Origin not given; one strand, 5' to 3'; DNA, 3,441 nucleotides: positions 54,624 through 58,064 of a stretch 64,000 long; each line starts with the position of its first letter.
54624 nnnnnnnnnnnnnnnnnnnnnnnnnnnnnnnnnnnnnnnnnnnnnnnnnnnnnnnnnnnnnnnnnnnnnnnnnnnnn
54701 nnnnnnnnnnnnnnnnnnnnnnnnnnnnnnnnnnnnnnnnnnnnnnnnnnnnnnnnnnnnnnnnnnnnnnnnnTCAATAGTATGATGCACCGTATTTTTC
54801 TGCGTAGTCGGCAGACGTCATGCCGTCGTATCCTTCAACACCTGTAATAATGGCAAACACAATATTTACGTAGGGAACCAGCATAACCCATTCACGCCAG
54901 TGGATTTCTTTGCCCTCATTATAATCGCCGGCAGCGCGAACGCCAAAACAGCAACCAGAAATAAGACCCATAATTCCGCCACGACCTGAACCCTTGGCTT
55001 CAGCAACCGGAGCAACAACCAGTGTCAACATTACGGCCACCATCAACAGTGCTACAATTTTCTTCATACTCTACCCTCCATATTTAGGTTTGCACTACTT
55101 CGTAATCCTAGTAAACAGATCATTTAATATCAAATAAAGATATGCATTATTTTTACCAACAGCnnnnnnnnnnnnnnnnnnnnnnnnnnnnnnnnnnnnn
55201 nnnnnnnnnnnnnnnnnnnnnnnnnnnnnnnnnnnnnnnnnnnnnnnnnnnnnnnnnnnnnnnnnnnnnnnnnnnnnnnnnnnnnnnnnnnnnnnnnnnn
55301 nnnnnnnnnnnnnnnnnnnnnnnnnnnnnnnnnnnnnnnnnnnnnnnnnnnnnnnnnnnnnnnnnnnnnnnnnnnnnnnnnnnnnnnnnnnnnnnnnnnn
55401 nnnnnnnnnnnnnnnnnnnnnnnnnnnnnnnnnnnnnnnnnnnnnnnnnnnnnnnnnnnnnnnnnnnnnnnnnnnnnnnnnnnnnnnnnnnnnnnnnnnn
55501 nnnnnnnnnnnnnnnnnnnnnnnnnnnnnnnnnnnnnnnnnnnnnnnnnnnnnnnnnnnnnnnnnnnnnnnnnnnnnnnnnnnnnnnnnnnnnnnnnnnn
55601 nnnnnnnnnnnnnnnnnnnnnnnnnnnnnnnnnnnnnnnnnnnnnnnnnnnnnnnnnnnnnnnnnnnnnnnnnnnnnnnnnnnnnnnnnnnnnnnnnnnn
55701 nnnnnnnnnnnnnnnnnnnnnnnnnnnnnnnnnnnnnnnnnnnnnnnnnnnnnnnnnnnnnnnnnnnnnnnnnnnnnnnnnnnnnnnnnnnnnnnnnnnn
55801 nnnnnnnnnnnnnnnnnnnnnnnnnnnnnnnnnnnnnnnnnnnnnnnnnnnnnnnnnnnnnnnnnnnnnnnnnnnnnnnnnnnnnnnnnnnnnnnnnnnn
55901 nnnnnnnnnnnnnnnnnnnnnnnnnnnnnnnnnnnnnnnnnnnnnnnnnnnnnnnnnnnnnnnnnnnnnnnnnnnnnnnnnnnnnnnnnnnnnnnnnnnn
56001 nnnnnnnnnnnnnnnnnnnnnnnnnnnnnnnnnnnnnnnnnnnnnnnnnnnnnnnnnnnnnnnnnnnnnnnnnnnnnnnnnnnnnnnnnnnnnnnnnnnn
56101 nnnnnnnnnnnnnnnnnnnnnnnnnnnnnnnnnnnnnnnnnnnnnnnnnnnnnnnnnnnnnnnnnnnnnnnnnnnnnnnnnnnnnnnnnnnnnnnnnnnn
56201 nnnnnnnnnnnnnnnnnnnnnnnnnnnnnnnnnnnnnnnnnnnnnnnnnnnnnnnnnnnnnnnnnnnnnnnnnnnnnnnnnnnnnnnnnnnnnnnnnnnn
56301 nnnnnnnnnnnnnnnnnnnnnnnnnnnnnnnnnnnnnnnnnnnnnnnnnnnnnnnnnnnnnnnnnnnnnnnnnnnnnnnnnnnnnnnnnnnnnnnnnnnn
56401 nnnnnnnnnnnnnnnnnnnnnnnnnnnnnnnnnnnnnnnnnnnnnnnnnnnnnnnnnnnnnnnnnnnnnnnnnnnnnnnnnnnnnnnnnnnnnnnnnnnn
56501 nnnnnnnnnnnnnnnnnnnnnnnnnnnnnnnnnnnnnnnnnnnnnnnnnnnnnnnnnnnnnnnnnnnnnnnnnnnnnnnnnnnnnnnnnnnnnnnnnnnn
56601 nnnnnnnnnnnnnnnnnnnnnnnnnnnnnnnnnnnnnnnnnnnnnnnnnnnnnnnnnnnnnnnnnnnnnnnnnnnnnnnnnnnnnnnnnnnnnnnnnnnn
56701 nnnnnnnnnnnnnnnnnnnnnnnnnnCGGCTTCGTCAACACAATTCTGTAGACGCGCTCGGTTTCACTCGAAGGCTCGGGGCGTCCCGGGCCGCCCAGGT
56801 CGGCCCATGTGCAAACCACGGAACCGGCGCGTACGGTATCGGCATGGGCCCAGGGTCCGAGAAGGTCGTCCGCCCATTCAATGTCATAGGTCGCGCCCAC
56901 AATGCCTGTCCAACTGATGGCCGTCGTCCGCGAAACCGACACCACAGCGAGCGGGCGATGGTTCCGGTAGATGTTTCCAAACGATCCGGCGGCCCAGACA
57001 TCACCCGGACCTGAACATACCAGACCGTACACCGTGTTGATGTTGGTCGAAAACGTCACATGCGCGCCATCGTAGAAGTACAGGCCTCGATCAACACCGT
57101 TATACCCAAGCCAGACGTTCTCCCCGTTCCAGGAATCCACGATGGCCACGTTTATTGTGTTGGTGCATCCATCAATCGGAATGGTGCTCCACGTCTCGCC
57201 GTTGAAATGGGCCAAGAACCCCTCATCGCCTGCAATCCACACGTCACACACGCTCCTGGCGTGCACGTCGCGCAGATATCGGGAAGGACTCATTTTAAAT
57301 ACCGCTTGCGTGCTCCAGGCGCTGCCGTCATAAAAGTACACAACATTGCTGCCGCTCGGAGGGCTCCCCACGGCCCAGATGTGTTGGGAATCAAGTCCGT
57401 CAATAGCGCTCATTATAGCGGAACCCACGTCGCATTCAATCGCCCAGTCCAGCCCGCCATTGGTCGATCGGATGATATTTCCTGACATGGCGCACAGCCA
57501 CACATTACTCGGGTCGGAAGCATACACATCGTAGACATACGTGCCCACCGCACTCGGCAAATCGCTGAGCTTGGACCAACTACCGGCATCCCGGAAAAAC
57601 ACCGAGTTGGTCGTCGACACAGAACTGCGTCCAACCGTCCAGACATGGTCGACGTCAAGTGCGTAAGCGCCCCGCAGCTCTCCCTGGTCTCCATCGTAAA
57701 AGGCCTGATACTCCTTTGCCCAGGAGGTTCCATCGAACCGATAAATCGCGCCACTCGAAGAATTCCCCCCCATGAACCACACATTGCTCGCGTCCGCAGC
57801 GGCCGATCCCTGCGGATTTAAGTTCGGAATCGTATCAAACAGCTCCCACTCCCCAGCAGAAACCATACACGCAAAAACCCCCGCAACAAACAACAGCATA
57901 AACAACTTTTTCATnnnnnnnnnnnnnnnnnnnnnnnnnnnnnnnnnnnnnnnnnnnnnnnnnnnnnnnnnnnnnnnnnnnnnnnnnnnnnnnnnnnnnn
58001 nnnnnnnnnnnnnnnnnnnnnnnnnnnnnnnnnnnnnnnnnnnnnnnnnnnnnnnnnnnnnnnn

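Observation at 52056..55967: Translationally coupled five-gene envelope operon: LolA-like, small membrane protein, TPR-YidD fusion, TPR/OMP-like, secreted protein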

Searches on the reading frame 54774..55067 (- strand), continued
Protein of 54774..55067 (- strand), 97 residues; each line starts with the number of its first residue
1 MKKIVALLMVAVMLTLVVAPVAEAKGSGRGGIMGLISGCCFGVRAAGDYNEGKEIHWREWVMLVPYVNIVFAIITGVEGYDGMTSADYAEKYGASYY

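Call 90: list_cluster_members(proteins=[P0018, window:54777-55067:-, P0001, P0034, window:52059-53012:-, window:42709-43914:-, window:49755-51329:-, window:56727-57914:-])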
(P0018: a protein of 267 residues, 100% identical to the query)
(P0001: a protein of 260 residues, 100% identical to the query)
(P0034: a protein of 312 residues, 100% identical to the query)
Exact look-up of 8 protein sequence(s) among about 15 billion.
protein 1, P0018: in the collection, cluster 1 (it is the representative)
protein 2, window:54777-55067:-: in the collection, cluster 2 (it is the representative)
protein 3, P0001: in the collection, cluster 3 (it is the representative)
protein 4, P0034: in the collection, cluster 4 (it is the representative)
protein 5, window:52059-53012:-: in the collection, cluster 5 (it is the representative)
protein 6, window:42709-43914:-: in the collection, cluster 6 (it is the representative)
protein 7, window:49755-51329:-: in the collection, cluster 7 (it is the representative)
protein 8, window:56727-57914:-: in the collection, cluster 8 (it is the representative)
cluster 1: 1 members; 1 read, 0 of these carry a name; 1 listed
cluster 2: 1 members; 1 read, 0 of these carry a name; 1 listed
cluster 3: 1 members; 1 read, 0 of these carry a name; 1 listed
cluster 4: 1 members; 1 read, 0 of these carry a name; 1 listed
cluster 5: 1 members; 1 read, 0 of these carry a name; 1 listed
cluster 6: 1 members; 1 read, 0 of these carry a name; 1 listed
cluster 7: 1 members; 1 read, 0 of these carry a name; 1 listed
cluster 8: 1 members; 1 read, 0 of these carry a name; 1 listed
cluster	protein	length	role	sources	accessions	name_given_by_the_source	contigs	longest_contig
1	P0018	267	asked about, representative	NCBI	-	-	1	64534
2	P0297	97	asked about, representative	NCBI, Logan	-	-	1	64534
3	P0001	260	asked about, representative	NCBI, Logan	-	-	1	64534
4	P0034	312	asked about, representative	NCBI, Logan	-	-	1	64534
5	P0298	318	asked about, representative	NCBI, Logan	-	-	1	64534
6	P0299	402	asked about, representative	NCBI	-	-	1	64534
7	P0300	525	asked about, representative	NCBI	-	-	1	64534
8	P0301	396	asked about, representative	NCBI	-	-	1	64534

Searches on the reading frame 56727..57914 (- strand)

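Call 99: search_protein_families(library=pfam, proteins=[window:56727-57914:-], max_evalue=0.001)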
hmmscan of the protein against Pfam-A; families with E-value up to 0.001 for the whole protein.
window:56727-57914:- (396 aa): 1 family
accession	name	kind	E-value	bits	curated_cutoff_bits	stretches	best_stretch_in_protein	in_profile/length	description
PF12768.13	Rax2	-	8.8e-07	29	28.8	0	175-206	134-165/254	Rax2 C-terminal beta propeller domain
